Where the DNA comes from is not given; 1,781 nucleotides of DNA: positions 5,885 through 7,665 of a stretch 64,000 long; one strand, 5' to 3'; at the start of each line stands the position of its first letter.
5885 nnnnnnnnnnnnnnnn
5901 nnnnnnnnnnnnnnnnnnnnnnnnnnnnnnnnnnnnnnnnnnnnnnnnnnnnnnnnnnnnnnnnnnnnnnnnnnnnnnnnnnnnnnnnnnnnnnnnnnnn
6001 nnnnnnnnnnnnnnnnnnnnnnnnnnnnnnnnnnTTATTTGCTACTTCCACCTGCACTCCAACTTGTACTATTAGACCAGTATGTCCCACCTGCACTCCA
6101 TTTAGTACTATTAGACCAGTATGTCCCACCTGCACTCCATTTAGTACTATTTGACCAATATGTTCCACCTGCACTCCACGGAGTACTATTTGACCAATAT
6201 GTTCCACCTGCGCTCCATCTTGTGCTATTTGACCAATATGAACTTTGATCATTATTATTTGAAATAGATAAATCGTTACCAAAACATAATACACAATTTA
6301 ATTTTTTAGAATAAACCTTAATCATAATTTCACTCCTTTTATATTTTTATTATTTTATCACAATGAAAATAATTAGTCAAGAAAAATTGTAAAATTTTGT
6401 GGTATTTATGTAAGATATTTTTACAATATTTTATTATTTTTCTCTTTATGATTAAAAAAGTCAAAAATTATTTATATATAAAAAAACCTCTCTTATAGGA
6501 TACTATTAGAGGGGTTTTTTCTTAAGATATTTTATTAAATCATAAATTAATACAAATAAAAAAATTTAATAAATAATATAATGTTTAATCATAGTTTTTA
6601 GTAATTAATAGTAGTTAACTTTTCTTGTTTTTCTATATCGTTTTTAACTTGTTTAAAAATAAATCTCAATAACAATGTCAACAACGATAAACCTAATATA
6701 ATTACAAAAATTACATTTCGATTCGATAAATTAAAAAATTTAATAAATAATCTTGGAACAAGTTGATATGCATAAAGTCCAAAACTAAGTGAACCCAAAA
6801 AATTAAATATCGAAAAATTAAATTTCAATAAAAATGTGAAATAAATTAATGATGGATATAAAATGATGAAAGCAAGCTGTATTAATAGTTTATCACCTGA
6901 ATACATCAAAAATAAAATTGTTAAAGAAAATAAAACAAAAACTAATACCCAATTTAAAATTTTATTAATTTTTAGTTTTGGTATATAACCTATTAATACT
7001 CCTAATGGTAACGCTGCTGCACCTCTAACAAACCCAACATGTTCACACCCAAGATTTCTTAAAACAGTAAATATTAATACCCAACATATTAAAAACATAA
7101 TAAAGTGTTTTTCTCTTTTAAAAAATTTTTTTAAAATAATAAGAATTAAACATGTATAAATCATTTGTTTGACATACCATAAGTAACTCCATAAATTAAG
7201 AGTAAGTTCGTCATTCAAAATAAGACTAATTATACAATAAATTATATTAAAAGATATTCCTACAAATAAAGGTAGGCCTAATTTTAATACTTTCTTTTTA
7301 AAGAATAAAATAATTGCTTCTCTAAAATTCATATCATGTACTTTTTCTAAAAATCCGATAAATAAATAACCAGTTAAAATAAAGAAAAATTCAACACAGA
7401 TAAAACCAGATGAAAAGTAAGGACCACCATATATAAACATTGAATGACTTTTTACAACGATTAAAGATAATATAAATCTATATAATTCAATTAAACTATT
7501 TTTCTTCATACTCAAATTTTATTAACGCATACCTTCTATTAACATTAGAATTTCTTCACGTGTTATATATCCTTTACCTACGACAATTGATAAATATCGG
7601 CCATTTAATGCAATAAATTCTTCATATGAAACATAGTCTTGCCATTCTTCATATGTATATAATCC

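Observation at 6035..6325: Multi-core precursor candidate: five 13-aa Trp/Tyr-rich units with synonymous-only drift except at one hypervariable codon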

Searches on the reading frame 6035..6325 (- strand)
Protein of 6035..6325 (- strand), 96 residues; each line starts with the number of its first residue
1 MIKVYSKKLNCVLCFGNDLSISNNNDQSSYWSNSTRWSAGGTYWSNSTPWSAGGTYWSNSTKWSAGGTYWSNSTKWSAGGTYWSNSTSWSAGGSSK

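Call 4: search_protein_families(library=pfam, proteins=[window:6035-6325:-], max_evalue=0.01)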
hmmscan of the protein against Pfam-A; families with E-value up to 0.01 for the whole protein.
window:6035-6325:- (96 aa): 0 families

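Call 5: search_protein_families(library=ncbifam, proteins=[window:6035-6325:-], max_evalue=0.01)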
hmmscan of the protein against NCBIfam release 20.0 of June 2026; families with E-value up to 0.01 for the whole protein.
window:6035-6325:- (96 aa): 0 families

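Call 7: find_homologous_proteins(query=window:6035-6325:-, max_evalue=10)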
Query window:6035-6325:- (96 aa): 1 proteins with E <= 10 among 889 candidates.
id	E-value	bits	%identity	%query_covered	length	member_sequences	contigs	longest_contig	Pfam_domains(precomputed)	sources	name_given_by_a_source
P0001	1.6e-6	46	42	81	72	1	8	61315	-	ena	-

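Call 10: find_encoding_contigs(protein=P0001, flank=10000, max_places=8)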
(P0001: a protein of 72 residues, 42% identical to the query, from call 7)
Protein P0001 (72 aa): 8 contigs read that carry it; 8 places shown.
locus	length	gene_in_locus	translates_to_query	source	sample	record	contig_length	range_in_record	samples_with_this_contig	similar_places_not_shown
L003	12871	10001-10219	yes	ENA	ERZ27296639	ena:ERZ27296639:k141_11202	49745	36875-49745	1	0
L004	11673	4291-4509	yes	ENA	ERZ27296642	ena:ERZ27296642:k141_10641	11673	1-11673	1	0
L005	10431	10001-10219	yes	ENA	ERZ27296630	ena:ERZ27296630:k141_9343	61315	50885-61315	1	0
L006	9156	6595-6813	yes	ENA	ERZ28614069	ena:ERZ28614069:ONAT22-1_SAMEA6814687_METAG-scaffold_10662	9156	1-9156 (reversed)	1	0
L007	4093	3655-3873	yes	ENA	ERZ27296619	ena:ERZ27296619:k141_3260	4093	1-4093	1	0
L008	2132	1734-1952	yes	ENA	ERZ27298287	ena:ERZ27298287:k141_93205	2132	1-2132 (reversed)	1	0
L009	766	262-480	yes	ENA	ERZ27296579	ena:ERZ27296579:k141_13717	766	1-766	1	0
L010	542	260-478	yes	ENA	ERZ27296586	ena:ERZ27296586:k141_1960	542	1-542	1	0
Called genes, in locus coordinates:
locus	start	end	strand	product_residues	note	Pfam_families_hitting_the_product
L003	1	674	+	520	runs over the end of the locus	PF00239:Resolvase, PF07508:Recombinase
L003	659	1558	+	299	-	PF07508:Recombinase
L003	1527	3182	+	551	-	PF00239:Resolvase, PF07508:Recombinase, PF13408:Zn_ribbon_recom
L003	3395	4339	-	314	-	PF13518:HTH_28 (weak), PF13551:HTH_29 (weak), PF13565:HTH_32 (weak), PF00665:rve, PF13683:rve_3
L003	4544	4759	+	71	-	-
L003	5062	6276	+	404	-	-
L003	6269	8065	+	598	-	-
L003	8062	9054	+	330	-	PF01136:Peptidase_U32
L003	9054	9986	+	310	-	PF04055:Radical_SAM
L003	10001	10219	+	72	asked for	-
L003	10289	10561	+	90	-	-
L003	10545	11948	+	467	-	PF04055:Radical_SAM, PF13186:SPASM (faint)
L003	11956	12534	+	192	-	PF13302:Acetyltransf_3 (weak), PF13420:Acetyltransf_4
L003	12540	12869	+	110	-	?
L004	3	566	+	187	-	?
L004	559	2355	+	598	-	-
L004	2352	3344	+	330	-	PF01136:Peptidase_U32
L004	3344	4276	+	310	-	PF04055:Radical_SAM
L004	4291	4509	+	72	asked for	-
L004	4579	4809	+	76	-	-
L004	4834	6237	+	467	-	PF04055:Radical_SAM, PF13186:SPASM (faint)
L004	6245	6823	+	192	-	PF13302:Acetyltransf_3 (weak), PF13420:Acetyltransf_4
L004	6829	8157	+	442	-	PF00501:AMP-binding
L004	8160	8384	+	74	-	-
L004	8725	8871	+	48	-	-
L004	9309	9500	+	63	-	-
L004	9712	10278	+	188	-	-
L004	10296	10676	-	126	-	-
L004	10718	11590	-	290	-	PF02311:AraC_binding, PF00165:HTH_AraC, PF12833:HTH_18, PF00165:HTH_AraC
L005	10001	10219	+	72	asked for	-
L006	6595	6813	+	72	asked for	-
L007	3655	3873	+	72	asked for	-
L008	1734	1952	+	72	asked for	-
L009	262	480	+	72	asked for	-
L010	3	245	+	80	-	?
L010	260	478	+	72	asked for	-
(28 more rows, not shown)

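Call 24: search_protein_families(library=ncbifam, proteins=[L004:559-2355:+, L004:4579-4809:+, L003:5062-6276:+], max_evalue=0.01)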
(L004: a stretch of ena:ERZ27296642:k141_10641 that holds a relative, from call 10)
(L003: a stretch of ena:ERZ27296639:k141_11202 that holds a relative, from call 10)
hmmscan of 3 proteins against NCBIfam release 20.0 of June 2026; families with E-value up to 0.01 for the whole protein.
L004:559-2355:+ (598 aa): 0 families

L004:4579-4809:+ (76 aa): 0 families

L003:5062-6276:+ (404 aa): 1 family
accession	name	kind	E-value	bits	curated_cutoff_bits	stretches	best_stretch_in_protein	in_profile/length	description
TIGR00277.1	HDIG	domain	0.0062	16.4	27.6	0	273-308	28-70/84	HDIG domain-containing metalloprotein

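Call 55: search_protein_representatives(alignment_id=A3)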
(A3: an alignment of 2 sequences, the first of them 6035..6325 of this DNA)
Query: 2 sequences, 99 profile positions. Proteins with E-value up to 0.001 (for the whole library): 10; up to 1e-10: 1; up to 1e-30: 0. The best 10 are listed.
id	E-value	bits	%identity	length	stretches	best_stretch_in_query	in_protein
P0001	1.6e-23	99.3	-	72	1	1-99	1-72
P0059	2.2e-09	53.9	-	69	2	55-97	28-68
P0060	3.9e-08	50.0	-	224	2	1-94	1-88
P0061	9.2e-08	48.7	-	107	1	4-97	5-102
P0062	1.4e-06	45.0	-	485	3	26-93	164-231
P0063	1.9e-06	44.5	-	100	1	1-97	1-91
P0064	1.0e-05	42.2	-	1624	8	32-92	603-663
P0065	1.4e-04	38.5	-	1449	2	30-90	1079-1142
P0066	2.4e-04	37.8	-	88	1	12-87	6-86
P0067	7.1e-04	36.3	-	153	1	32-92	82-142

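Call 57: find_encoding_contigs(protein=P0063, flank=9000, max_places=1)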
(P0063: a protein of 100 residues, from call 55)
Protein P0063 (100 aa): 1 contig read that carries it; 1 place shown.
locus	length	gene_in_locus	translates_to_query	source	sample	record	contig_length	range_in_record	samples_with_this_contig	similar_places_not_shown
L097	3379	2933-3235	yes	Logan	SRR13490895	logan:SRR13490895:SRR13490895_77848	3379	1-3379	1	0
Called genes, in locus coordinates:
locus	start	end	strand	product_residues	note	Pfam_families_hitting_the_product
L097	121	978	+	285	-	-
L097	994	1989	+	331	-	PF01136:Peptidase_U32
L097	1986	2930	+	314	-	PF04055:Radical_SAM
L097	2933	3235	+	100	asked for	-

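Call 58: find_encoding_contigs(protein=P0061, flank=9000, max_places=1)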
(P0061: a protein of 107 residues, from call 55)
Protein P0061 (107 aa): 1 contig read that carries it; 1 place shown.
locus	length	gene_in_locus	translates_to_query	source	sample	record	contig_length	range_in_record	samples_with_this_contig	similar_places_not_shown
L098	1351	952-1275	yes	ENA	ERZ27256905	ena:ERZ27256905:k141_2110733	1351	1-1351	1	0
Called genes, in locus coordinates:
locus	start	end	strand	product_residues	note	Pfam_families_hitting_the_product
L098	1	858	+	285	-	?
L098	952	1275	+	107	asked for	-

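Call 59: find_encoding_contigs(protein=P0060, flank=9000, max_places=1)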
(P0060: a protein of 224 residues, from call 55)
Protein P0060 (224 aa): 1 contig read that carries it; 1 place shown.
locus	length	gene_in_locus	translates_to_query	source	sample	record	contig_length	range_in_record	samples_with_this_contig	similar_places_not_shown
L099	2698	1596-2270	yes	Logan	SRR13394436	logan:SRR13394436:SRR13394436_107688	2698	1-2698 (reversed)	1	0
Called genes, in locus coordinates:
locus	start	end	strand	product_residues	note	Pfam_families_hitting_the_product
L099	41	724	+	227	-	PF00665:rve, PF13610:DDE_Tnp_IS240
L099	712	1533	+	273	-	-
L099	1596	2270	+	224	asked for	-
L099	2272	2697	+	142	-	?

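Call 85: search_protein_families(library=padloc, proteins=[window:6035-6325:-], max_evalue=0.001)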
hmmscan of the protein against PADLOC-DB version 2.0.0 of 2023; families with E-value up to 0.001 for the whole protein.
window:6035-6325:- (96 aa): 0 families

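Call 89: search_protein_families(library=pfam, proteins=[L097:121-978:+, L004:559-2355:+, L003:5062-6276:+], max_evalue=1)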
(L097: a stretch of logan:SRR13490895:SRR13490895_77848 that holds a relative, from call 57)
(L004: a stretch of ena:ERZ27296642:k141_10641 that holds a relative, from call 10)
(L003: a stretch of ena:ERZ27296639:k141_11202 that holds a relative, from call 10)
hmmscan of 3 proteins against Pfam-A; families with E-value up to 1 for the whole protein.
L097:121-978:+ (285 aa): 0 families

L004:559-2355:+ (598 aa): 0 families

L003:5062-6276:+ (404 aa): 3 families
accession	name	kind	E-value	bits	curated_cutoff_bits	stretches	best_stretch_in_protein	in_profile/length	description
PF01966.28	HD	-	0.0033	18.2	22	1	249-327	4-90/116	HD domain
PF00233.25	PDEase_I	-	0.0066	16.6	24.8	1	245-347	2-108/238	3'5'-cyclic nucleotide phosphodiesterase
PF24391.1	HD-CE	-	0.14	12.2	27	1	245-301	7-65/263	HD-CE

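Call 94: search_protein_families(library=pfam, proteins=[P0060], max_evalue=0.1)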
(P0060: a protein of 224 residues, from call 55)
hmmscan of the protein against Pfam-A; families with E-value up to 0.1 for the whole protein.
P0060 (224 aa): 0 families

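Call 95: search_protein_families(library=ncbifam, proteins=[P0060], max_evalue=0.1)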
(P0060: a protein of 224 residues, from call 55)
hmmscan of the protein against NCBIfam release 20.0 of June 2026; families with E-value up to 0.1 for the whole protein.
P0060 (224 aa): 2 families
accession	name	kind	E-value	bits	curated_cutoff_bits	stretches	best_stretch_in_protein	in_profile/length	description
NF041770.1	CFI_box_CTERM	domain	2.9e-11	43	40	1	119-185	1-63/69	CFI-box-CTERM domain-containing protein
TIGR03594.1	GTPase_EngA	equivalog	0.0016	17.5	306.7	1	130-184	75-129/432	ribosome biogenesis GTPase Der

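Call 98: find_encoding_contigs(protein=window:6035-6325:-, flank=1500, max_places=10)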
Protein window:6035-6325:- (96 aa): 4 contigs read that carry it; 2 places shown.
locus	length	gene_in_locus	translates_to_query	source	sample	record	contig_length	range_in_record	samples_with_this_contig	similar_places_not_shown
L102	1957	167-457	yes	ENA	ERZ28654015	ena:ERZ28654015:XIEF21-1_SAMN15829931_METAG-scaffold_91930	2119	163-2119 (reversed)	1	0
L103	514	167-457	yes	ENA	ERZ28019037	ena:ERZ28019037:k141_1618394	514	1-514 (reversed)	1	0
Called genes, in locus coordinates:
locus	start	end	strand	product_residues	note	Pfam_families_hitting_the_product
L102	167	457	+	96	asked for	-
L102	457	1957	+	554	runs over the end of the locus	?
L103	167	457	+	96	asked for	-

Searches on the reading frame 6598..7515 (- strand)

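Call 4: search_protein_families(library=pfam, proteins=[window:6598-7515:-], max_evalue=0.01)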
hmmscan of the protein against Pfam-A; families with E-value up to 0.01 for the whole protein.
window:6598-7515:- (305 aa): 1 family
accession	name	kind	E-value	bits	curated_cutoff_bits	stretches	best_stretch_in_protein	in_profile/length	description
PF01757.29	Acyl_transf_3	-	2.3e-10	40.5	31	1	9-279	4-319/326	Acyltransferase domain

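Call 5: search_protein_families(library=ncbifam, proteins=[window:6598-7515:-], max_evalue=0.01)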
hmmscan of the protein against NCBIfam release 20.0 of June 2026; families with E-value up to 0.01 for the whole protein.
window:6598-7515:- (305 aa): 0 families
